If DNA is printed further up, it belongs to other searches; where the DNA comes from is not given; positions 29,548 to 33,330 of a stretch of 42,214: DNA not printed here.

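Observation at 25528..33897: Single 2,789-aa ORF (about one fifth of the genome) between portal and scaffold with no recognisable domain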

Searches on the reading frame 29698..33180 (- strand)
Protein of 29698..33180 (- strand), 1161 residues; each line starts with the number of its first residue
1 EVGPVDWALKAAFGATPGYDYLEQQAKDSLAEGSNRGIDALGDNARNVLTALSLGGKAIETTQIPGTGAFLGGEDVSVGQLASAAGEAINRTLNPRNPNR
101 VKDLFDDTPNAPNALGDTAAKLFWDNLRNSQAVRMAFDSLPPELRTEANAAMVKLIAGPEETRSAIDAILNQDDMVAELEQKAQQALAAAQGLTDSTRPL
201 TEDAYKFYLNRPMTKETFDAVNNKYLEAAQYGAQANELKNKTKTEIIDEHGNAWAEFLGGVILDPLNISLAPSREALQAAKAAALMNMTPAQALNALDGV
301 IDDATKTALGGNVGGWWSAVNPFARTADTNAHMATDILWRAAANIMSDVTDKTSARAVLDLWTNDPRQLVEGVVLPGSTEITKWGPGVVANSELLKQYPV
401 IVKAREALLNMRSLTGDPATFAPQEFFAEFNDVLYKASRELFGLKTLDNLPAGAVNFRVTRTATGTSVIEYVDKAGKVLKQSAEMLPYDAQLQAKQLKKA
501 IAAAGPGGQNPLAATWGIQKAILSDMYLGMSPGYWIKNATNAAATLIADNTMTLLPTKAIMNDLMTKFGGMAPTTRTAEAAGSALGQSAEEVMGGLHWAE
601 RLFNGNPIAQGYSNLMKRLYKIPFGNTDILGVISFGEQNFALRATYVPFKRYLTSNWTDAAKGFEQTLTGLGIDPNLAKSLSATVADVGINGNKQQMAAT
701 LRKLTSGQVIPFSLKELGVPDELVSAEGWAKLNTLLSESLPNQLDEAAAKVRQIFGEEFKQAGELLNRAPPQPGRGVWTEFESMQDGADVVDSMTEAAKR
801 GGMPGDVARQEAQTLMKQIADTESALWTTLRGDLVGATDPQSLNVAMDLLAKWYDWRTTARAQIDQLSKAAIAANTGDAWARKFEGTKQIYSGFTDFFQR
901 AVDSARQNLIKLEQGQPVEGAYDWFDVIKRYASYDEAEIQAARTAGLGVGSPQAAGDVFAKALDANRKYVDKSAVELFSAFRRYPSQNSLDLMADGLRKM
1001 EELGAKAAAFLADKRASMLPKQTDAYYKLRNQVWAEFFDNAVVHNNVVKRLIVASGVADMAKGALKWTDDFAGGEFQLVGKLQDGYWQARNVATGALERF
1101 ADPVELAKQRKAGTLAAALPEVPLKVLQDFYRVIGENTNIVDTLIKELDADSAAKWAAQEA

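Call 55: predict_structure(alignment_id=A3)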
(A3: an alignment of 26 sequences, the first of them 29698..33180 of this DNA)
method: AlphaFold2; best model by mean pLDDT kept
length: 1161 residues; sequences in the alignment: 26
mean_pLDDT: 63.2   pTM: 0.36
mean pLDDT of the five models: 63.2, 60.5, 54.8, 54.5, 52.7
residues with pLDDT >= 90: 0; 70-90: 492; 50-70: 386; < 50: 283
segments of 3 or more residues with pLDDT < 50: 1-12, 14-19, 33-59, 90-116, 198-202, 252-285, 310-324, 446-448, 502-548, 576-606, 609-637, 762-787, 1159-1161
pLDDT, mean of each block of 10 residues (from residue 1): 39 48 52 44 45 42 52 59 53 41 42 46 63 61 52 52 64 76 79 60 49 64 74 67 59 38 29 33 55 75 61 40 53 79 82 87 87 80 80 80 86 80 81 81 58 68 82 72 79 67 38 34 34 38 47 62 65 50 33 36 46 43 31 48 67 70 74 71 69 66 60 55 64 66 68 65 38 32 45 70 74 74 75 68 78 79 76 76 84 86 84 73 66 70 66 56 75 78 75 71 65 69 71 76 79 71 76 83 82 83 80 69 79 61 65 56 39
secondary structure, 60 per line:
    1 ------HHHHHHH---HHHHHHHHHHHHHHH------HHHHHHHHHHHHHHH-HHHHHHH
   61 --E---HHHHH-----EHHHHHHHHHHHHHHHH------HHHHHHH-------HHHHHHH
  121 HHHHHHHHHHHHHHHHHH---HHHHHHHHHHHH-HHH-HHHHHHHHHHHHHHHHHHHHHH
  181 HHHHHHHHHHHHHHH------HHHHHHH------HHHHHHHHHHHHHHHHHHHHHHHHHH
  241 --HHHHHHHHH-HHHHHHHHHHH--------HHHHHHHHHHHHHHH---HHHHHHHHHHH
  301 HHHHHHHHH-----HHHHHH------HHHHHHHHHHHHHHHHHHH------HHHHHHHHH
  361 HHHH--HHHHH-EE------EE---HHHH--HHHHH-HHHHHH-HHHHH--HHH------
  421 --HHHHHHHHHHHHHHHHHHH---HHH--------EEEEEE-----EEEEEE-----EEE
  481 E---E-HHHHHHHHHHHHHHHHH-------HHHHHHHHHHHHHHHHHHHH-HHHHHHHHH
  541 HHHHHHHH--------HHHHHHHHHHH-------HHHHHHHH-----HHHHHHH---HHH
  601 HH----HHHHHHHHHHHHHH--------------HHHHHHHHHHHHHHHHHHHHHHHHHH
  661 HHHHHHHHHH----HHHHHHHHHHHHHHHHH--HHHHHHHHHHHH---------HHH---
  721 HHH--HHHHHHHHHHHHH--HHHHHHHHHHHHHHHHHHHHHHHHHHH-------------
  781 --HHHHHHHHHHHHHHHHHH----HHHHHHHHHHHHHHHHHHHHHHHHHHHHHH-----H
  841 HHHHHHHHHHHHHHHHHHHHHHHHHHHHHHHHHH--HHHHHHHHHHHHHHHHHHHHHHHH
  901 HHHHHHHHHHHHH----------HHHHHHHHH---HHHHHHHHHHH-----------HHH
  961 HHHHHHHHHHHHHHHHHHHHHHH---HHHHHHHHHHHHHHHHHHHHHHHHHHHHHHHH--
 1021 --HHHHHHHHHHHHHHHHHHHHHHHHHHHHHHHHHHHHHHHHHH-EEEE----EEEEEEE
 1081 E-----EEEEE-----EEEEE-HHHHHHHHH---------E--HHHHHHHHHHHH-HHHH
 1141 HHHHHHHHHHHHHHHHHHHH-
elements in order (helices of 4 or more, strands of 3 or more residues): H7-13 H17-31 H38-52 H54-60 H67-71 H78-93 H100-106 H114-138 H142-153 H159-195 H202-208 H215-240 H243-251 H253-263 H272-286 H290-309 H315-320 H327-345 H352-364 H367-371 H386-389 H392-396 H398-403 H405-409 H423-441 E456-461 E467-472 E478-481 H487-503 H511-530 H532-548 H557-567 H575-582 H588-594 H598-602 H607-620 H635-670 H675-691 H694-705 H726-738 H741-767 H783-800 H805-834 H840-874 H877-913 H924-932 H936-946 H958-983 H987-1018 H1023-1064 E1066-1069 E1074-1081 E1087-1091 E1097-1101 H1103-1111 H1124-1135 H1137-1160

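Call 61: fold_search(model_id=the predicted structure, library=pdb)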
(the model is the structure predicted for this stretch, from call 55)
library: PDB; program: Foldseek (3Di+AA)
matches with E <= 10: 147; with E <= 0.001: 0
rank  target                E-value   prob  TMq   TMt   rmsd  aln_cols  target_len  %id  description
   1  4p9t_A                4.2e-01  0.44  0.08  0.28  23.1       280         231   14  Structure of the free form of the N-terminal VH1 domain of monomeric alpha-catenin (released 2015-04-29)
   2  9y6s_5X               5.6e-01  0.06  0.08  0.03  54.6      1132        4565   10  96-nm repeat of the Leishmania tarentolae doublet microtubule (released 2025-12-17)
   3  5cwg                  5.8e-01  0.54  0.08  0.32  13.8       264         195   13  Crystal structure of de novo designed helical repeat protein DHR10 (released 2015-12-16)
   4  8glv_DB               7.2e-01  0.03  0.06  0.03  73.8      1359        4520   10  96-nm repeat unit of doublet microtubules from Chlamydomonas reinhardtii flagella (released 2023-05-31)
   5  7u1e_E                8.2e-01  0.03  0.07  0.07  34.5      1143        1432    9  CryoEM structure of the pancreatic ATP-sensitive potassium channel bound to ATP with Kir6.2-CTD in the down conformati (released 2022-08-31)
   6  7udm_A                1.2e+00  0.15  0.08  0.21  19.1       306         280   10  Crystal structure of designed helical repeat protein RPB_PLP1_R6 in alternative conformation 1 (with peptide) (released 2023-03-22)
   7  9mfv                  1.3e+00  0.08  0.10  0.06  29.3       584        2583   11  Motor domain with Apo AAA1 and ADP AAA3 from yeast full-length dynein-1 in 0.1 mM ATP condition (released 2025-12-17)
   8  5cwc                  1.4e+00  0.28  0.08  0.32  13.5       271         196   12  Crystal structure of de novo designed helical repeat protein DHR5 (released 2015-12-16)
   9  8k3r_A                1.4e+00  0.08  0.06  0.09  25.1       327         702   10  S. cerevisiae Chs1 in apo state incubated with GlcNAc (released 2023-08-16)
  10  8k3q_A                1.4e+00  0.08  0.06  0.09  25.1       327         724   10  S. cerevisiae Chs1 in apo state (released 2023-10-18)
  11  8f6r_A                1.5e+00  0.13  0.07  0.24  15.2       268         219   16  CryoEM structure of designed modular protein oligomer C6-79 (released 2023-11-29)
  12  3o1i_B                1.6e+00  0.14  0.06  0.21  33.0       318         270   10  Crystal Structure of the TorS sensor domain - TorT complex in the absence of ligand (released 2011-12-21)
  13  5vj4_B                1.7e+00  0.15  0.07  0.23  22.0       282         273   11  Crystal structure of a putative surface protein encoded by BTA121 (released 2017-11-29)
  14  1dov                  1.8e+00  0.28  0.08  0.35  21.4       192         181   14  CRYSTAL STRUCTURE OF THE ALPHA-CATENIN DIMERIZATION DOMAIN (released 2000-07-12)
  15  6q2z_MODEL_1_A        1.8e+00  0.99  0.04  0.54   2.5        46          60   20  NMR solution structure of the HVO_2922 protein from Haloferax volcanii (released 2019-06-12)
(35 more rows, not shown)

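Call 75: fold_search(model_id=the predicted structure, library=viral)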
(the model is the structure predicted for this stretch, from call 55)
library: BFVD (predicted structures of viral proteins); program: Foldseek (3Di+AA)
matches with E <= 10: 386; with E <= 0.001: 1
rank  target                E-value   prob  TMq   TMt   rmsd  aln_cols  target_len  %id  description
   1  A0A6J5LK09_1          4.6e-04  0.47  0.07  0.08  51.4      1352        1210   13  Uncharacterized protein [uncultured Caudovirales phage]
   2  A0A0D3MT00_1          1.9e-03  0.25  0.07  0.07  47.3      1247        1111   11  Tail tape measure protein [Lactococcus phage WRP3]
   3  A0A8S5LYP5            1.3e-02  0.13  0.06  0.06  41.5      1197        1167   13  Minor tail protein [Siphoviridae sp. ctvGX2]
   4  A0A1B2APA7            5.1e-02  0.09  0.06  0.07  35.9       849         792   13  (no name in the UniProt tables at hand)
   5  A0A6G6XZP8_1          6.6e-02  0.11  0.08  0.09  36.4      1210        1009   12  (no name in the UniProt tables at hand)
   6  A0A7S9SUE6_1          8.2e-02  0.08  0.06  0.07  38.3       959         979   11  Uncharacterized protein [Virus NIOZ-UU157]
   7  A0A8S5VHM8            8.6e-02  0.07  0.07  0.06  46.3      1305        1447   12  Minor tail protein [Siphoviridae sp. ctNxi14]
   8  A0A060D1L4            8.9e-02  0.08  0.07  0.07  42.3      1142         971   14  Putative tail tape measure protein [Salmonella phage 9NA]
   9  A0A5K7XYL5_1          8.9e-02  0.08  0.06  0.05  34.0       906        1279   11  CP2475L p220 homolog protein [Abalone asfa-like virus]
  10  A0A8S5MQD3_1          1.1e-01  0.07  0.06  0.07  38.4      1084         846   11  Tape measure domain protein [Siphoviridae sp. ctA4S13]
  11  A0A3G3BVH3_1          1.2e-01  0.08  0.07  0.06  40.5      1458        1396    9  Tail tape measure protein [Bacillus phage vB_BcoS-136]
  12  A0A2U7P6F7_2          1.2e-01  0.09  0.07  0.07  33.0       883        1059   12  (no name in the UniProt tables at hand)
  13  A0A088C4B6            1.4e-01  0.05  0.06  0.06  51.5      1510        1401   10  (no name in the UniProt tables at hand)
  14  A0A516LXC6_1          1.5e-01  0.10  0.07  0.06  37.2       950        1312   11  (no name in the UniProt tables at hand)
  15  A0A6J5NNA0            1.6e-01  0.06  0.07  0.07  41.0      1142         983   12  Bacteriophage lambda, GpH, tail tape measure, C-terminal [uncultured Caudovirales phage]
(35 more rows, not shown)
